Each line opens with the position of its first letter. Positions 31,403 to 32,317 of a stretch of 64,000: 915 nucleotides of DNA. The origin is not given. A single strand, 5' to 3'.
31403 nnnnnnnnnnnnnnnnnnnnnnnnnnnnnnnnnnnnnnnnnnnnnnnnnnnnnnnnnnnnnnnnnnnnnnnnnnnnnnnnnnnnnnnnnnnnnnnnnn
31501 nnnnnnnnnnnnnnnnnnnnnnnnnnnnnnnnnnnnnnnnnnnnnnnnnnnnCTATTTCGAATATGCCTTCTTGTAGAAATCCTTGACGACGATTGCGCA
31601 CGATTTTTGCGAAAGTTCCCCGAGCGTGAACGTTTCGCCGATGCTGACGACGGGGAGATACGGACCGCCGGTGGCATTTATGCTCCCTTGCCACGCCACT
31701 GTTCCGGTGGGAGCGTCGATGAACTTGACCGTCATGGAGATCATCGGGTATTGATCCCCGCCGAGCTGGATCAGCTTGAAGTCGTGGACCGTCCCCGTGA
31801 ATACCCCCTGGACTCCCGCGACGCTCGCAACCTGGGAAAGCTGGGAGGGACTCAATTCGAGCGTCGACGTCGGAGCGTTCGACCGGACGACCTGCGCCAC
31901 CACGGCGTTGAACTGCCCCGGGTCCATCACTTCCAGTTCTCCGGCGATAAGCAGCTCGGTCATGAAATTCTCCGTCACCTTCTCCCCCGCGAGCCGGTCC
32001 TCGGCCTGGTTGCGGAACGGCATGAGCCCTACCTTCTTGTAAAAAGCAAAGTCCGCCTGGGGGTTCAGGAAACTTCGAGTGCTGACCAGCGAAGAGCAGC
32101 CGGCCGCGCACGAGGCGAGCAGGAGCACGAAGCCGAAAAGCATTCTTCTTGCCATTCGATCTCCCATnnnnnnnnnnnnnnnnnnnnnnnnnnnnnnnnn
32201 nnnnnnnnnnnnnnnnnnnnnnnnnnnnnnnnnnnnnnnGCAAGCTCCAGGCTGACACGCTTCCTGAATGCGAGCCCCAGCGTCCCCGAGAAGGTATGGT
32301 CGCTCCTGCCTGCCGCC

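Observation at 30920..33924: Second copy of the barrel-plus-twin-lipoprotein module, directly upstream of the 42-heme cytochrome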

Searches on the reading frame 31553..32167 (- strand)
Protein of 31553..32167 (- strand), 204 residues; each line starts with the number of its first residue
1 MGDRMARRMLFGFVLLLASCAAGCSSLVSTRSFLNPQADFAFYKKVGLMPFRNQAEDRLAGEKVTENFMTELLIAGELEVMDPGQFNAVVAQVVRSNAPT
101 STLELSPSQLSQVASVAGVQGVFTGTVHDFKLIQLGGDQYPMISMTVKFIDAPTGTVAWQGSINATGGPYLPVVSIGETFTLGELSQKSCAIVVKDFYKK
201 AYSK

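Call 7: search_protein_families(library=pfam, proteins=[window:31553-32167:-], max_evalue=0.1)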
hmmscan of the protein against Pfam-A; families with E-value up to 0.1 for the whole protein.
window:31553-32167:- (204 aa): 1 family
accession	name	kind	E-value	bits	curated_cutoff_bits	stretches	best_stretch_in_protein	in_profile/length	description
PF13036.11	LpoB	-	0.0022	18.4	22.3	1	49-162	35-144/147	Peptidoglycan-synthase activator LpoB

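Call 8: search_protein_families(library=ncbifam, proteins=[window:31553-32167:-], max_evalue=0.1)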
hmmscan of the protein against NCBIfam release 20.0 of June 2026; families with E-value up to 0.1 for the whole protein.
window:31553-32167:- (204 aa): 2 families
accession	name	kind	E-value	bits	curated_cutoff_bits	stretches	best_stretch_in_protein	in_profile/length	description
TIGR02722.1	lp_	equivalog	2.6e-05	24.3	110.55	1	52-162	78-184/189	penicillin-binding protein activator LpoB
TIGR03547.1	muta_rot_YjhT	subfamily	0.083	12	256.35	0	43-140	180-268/346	YjhT family mutarotase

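Call 95: search_solved_structures(query=A6, max_evalue=1)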
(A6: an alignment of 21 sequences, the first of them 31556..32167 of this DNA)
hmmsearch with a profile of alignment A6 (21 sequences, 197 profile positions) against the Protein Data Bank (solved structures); distinct sequences matched with E-value up to 1: 10.
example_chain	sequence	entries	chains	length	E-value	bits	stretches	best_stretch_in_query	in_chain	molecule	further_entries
9h80_C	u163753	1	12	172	1.9e-13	53.4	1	7-167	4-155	PelC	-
5t11_A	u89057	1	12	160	3.3e-11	46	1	40-164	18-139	Uncharacterized protein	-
5t10_A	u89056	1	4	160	5.5e-11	45.3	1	39-164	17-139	Uncharacterized protein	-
5t0z_A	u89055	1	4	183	2.2e-10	43.4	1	38-166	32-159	Lipoprotein, putative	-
4hrv_A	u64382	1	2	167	1.3e-05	27.8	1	70-164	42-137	Putative lipoprotein GNA1162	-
6oxc_B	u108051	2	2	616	0.15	14.6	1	56-99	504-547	Methylmalonyl-CoA mutase small subunit mutA | Methylmalonyl-CoA mutase small subunit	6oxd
6l8a_A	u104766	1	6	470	0.27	13.7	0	135-161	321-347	Tetrathionate hydrolase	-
1mjh_A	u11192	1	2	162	0.29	13.6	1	90-134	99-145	PROTEIN (ATP-BINDING DOMAIN OF PROTEIN MJ0577)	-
7cqy_A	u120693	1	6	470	0.42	13.1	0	134-161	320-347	Tetrathionate hydrolase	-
22vi_A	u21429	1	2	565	0.69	12.4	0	140-159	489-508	Quinohemoprotein alcohol dehydrogenase ADH-IIG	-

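Call 97: search_solved_structures(query=A6, max_evalue=0.001, show_alignments=2)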
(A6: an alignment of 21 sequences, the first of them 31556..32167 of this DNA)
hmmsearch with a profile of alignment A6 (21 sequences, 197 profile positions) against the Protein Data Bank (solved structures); distinct sequences matched with E-value up to 0.001: 5.
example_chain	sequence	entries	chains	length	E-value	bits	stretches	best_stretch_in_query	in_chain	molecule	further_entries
9h80_C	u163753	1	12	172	1.9e-13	53.4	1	7-167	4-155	PelC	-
5t11_A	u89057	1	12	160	3.3e-11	46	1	40-164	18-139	Uncharacterized protein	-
5t10_A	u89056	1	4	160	5.5e-11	45.3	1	39-164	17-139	Uncharacterized protein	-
5t0z_A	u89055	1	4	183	2.2e-10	43.4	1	38-166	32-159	Lipoprotein, putative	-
4hrv_A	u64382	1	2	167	1.3e-05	27.8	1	70-164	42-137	Putative lipoprotein GNA1162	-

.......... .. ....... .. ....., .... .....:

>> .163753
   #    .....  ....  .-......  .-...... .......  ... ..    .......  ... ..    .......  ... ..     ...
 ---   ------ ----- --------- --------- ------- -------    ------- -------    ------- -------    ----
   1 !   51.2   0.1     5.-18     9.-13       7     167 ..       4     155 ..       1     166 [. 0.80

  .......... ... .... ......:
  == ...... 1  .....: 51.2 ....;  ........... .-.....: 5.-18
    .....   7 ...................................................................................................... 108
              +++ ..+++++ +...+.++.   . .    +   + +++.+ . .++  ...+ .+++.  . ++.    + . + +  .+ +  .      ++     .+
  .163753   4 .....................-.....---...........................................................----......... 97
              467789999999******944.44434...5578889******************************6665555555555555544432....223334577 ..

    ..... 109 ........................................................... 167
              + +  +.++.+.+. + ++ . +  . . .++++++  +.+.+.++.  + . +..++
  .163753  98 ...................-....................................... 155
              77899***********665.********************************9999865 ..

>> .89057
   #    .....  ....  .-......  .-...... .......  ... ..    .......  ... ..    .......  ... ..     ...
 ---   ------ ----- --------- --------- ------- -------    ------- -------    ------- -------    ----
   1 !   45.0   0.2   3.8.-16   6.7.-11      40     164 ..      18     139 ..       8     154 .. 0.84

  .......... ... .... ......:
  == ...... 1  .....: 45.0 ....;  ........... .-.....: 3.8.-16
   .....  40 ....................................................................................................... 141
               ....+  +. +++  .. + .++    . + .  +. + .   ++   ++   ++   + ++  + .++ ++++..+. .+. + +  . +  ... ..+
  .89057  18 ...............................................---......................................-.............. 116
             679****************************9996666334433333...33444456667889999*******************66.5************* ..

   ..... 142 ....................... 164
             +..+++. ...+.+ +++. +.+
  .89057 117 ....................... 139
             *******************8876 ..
